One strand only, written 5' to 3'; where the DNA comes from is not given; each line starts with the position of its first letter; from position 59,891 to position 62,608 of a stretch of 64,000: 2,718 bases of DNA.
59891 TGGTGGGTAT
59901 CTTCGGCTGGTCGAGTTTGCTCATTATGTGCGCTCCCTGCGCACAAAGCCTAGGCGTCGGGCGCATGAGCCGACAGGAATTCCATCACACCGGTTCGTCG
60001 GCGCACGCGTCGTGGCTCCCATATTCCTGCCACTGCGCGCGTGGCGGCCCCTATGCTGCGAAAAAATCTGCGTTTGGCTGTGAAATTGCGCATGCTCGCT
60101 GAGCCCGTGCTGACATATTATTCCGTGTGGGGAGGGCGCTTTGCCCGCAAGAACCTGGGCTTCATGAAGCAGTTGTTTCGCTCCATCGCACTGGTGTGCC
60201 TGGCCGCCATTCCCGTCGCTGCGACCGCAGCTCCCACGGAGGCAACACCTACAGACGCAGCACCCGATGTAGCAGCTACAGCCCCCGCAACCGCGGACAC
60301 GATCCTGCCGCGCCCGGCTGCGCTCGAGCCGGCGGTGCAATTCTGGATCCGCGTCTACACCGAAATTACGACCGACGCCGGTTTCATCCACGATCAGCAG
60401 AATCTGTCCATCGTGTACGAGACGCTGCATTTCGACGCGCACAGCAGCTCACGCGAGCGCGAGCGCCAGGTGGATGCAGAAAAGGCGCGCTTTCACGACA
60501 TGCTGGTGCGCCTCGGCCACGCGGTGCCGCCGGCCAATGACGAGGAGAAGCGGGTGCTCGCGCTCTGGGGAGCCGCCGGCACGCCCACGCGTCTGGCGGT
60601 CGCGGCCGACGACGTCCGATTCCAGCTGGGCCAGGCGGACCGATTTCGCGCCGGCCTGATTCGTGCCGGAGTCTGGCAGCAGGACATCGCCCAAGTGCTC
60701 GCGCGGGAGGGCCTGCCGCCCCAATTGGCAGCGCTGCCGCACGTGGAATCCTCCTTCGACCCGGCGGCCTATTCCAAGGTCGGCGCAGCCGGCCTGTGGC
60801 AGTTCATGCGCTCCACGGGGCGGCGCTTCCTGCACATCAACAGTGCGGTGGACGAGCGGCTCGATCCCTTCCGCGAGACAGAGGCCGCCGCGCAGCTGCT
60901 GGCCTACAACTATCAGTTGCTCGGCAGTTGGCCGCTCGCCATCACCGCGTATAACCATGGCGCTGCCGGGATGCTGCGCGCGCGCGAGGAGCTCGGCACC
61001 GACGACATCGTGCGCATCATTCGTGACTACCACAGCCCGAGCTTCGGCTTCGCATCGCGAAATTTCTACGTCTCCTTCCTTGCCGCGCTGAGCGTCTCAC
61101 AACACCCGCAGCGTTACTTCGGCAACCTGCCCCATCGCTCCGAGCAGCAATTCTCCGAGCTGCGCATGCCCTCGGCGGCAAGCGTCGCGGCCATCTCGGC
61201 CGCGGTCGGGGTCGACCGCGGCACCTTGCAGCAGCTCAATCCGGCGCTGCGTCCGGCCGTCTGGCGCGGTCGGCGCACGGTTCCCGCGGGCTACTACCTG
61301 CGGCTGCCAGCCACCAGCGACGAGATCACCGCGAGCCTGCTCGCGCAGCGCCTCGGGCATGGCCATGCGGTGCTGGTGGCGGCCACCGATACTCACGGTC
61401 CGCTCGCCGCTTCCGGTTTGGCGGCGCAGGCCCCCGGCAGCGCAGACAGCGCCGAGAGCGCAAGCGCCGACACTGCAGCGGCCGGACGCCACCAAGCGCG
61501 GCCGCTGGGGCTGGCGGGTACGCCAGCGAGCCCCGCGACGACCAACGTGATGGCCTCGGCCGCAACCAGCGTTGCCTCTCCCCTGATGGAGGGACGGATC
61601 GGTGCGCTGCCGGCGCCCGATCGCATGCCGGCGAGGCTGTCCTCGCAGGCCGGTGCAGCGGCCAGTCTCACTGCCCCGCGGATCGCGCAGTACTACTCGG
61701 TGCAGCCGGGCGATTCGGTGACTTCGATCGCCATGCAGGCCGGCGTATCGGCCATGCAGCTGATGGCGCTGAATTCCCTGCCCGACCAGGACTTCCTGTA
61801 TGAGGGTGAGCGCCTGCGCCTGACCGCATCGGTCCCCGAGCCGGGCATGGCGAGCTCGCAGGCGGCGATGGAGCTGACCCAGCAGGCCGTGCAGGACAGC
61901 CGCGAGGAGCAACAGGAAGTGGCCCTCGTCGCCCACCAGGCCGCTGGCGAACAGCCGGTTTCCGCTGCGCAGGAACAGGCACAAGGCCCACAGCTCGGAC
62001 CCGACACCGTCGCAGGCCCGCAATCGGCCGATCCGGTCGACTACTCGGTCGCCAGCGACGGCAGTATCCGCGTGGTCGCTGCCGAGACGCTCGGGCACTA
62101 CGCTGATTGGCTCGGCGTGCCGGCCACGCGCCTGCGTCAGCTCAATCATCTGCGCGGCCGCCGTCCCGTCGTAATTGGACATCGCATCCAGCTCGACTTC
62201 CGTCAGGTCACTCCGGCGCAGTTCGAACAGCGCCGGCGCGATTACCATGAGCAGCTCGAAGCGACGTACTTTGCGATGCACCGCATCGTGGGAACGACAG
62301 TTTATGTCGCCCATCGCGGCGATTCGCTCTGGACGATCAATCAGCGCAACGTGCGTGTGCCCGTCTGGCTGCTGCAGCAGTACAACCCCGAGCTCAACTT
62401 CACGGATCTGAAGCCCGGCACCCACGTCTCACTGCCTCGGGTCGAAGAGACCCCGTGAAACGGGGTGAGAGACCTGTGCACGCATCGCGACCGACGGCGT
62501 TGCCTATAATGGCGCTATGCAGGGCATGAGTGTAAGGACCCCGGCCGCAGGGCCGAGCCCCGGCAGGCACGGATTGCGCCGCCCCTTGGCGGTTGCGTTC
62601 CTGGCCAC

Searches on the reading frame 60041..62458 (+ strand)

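Call 54: search_protein_families(library=pfam, proteins=[window:60041-62458:+], max_evalue=0.00001)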
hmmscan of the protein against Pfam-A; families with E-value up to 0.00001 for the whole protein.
window:60041-62458:+ (805 aa): 3 families
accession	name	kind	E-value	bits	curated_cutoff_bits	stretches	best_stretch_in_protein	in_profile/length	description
PF01464.25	SLT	-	3.6e-22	78.6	21.3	1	223-317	11-107/117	Transglycosylase SLT domain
PF01476.26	LysM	-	9.4e-21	73.9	20.9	1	552-594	1-42/43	LysM domain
PF23577.1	LysM_RLK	-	2e-06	28.1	27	0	759-788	7-35/44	LysM domain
